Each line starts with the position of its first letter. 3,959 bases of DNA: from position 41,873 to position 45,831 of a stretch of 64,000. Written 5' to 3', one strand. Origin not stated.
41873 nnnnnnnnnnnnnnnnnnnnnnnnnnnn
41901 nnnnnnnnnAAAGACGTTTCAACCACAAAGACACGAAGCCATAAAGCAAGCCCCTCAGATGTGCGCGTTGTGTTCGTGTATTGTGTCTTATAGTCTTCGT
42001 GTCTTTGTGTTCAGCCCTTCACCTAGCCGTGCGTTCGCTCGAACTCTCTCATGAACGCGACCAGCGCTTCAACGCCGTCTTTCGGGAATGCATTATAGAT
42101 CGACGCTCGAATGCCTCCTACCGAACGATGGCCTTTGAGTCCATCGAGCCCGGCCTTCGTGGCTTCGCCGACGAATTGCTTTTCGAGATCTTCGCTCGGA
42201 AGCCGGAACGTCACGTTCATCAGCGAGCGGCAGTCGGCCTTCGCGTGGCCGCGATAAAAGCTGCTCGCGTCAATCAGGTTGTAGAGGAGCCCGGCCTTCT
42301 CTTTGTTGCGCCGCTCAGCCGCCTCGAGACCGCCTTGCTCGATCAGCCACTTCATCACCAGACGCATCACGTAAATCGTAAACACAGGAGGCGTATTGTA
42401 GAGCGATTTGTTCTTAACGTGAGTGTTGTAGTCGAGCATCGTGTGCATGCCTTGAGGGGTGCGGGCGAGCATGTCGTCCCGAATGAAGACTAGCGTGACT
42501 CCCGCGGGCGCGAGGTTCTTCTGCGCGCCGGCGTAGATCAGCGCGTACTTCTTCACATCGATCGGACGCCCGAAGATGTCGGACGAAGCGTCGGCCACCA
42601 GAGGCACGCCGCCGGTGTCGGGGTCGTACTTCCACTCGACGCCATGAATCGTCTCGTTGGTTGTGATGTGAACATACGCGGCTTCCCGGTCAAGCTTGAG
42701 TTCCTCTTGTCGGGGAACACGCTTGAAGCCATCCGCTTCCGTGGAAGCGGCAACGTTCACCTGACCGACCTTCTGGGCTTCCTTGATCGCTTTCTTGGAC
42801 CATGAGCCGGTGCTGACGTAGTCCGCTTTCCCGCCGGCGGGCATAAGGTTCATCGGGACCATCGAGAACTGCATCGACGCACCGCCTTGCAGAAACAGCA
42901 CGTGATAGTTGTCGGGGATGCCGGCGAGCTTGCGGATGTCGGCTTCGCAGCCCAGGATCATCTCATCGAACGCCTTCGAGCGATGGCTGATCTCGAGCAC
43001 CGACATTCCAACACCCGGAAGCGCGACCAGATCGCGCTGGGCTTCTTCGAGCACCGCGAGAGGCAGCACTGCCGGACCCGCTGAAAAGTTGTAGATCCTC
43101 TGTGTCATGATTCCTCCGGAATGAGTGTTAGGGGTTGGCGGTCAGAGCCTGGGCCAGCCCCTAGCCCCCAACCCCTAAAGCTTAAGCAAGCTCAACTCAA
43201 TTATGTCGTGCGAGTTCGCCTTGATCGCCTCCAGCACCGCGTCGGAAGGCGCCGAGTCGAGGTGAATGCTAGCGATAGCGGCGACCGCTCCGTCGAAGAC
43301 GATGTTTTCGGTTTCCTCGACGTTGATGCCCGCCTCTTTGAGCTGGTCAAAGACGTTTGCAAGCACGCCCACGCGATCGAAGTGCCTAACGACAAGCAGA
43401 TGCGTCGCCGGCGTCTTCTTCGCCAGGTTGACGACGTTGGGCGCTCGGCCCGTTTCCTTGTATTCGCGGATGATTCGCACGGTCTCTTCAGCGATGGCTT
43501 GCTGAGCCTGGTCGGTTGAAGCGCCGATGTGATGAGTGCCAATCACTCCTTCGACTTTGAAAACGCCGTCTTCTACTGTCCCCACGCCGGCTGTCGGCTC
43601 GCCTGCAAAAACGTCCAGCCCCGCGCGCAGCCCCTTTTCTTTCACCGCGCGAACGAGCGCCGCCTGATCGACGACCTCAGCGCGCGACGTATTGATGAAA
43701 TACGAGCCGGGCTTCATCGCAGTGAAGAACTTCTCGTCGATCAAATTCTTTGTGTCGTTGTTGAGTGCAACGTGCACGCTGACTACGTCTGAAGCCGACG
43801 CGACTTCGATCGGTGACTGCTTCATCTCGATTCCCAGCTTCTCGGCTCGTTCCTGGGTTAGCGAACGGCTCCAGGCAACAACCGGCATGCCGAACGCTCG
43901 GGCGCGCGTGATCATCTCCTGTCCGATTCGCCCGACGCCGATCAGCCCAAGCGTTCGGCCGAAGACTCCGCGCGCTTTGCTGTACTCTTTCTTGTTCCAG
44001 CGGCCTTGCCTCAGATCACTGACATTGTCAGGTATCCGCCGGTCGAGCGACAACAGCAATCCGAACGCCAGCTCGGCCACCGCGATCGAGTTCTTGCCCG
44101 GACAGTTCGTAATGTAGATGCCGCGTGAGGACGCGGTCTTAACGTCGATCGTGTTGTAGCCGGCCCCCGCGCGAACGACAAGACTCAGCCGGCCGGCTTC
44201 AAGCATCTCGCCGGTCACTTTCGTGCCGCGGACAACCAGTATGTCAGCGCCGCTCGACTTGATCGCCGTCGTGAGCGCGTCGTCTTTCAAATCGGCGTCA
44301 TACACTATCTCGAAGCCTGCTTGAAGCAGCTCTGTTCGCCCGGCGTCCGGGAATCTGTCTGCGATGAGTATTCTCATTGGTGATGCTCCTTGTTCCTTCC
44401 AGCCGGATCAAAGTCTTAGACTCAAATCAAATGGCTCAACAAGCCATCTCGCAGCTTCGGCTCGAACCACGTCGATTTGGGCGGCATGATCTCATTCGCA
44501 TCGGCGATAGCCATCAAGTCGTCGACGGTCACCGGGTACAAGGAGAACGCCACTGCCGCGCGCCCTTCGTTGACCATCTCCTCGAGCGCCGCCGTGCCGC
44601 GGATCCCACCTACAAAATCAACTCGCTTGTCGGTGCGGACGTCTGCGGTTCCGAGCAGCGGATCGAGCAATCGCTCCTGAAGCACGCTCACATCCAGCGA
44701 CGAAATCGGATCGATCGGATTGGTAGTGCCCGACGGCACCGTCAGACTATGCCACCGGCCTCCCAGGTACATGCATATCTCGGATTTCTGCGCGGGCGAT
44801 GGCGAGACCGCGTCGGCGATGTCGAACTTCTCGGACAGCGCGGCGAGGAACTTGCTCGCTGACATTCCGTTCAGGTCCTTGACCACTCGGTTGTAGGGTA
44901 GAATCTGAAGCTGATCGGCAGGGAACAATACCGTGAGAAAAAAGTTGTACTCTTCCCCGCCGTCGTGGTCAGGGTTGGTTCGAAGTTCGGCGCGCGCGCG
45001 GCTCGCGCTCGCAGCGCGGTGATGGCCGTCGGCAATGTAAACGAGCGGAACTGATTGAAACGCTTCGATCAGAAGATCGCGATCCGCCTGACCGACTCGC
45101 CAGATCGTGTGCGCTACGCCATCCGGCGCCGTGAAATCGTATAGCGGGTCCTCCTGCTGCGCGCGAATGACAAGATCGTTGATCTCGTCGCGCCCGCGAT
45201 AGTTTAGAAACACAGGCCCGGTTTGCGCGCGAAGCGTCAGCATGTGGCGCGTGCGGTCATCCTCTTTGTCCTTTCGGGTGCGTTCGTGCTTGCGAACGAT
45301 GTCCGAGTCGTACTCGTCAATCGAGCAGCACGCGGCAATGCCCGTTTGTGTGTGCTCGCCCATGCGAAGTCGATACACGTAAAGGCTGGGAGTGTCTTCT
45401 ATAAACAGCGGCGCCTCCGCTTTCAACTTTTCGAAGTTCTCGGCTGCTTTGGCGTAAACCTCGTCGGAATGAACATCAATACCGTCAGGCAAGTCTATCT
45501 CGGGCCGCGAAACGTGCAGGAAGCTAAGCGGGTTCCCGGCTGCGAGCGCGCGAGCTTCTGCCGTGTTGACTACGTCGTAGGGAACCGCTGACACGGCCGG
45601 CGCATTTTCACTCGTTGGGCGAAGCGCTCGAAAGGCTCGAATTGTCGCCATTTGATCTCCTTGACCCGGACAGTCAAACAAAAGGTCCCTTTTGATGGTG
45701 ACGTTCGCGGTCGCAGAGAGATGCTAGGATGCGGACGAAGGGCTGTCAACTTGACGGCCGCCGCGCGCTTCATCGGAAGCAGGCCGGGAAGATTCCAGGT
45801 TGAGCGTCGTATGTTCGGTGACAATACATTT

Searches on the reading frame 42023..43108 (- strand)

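Call 62: search_protein_families(library=pfam, proteins=[window:42023-43108:-], max_evalue=0.00001)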
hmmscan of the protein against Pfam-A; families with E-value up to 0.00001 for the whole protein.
window:42023-43108:- (361 aa): 1 family
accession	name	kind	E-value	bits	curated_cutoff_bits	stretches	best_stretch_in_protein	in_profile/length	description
PF00266.25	Aminotran_5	-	2.3e-43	149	21.5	1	5-349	1-371/371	Aminotransferase class-V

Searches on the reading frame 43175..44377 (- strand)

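Call 62: search_protein_families(library=pfam, proteins=[window:43175-44377:-], max_evalue=0.00001)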
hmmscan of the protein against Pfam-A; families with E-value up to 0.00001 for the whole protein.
window:43175-44377:- (400 aa): 3 families
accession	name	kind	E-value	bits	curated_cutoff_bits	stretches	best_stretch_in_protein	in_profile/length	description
PF02826.25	2-Hacid_dh_C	-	1.3e-46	158.6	25.1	1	105-285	1-178/178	D-isomer specific 2-hydroxyacid dehydrogenase, NAD binding domain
PF00389.36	2-Hacid_dh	-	1.2e-26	93.5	24.6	1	3-317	1-134/134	D-isomer specific 2-hydroxyacid dehydrogenase, catalytic domain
PF03446.21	NAD_binding_2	-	5.8e-12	46.4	21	1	143-252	2-114/161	NAD binding domain of 6-phosphogluconate dehydrogenase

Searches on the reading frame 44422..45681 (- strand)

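Call 62: search_protein_families(library=pfam, proteins=[window:44422-45681:-], max_evalue=0.00001)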
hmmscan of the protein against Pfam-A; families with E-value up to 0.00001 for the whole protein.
window:44422-45681:- (419 aa): 1 family
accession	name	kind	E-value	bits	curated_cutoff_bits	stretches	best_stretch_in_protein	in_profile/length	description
PF06245.16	DUF1015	-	2.7e-105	352.3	25.8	1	14-332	1-325/325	Protein of unknown function (DUF1015)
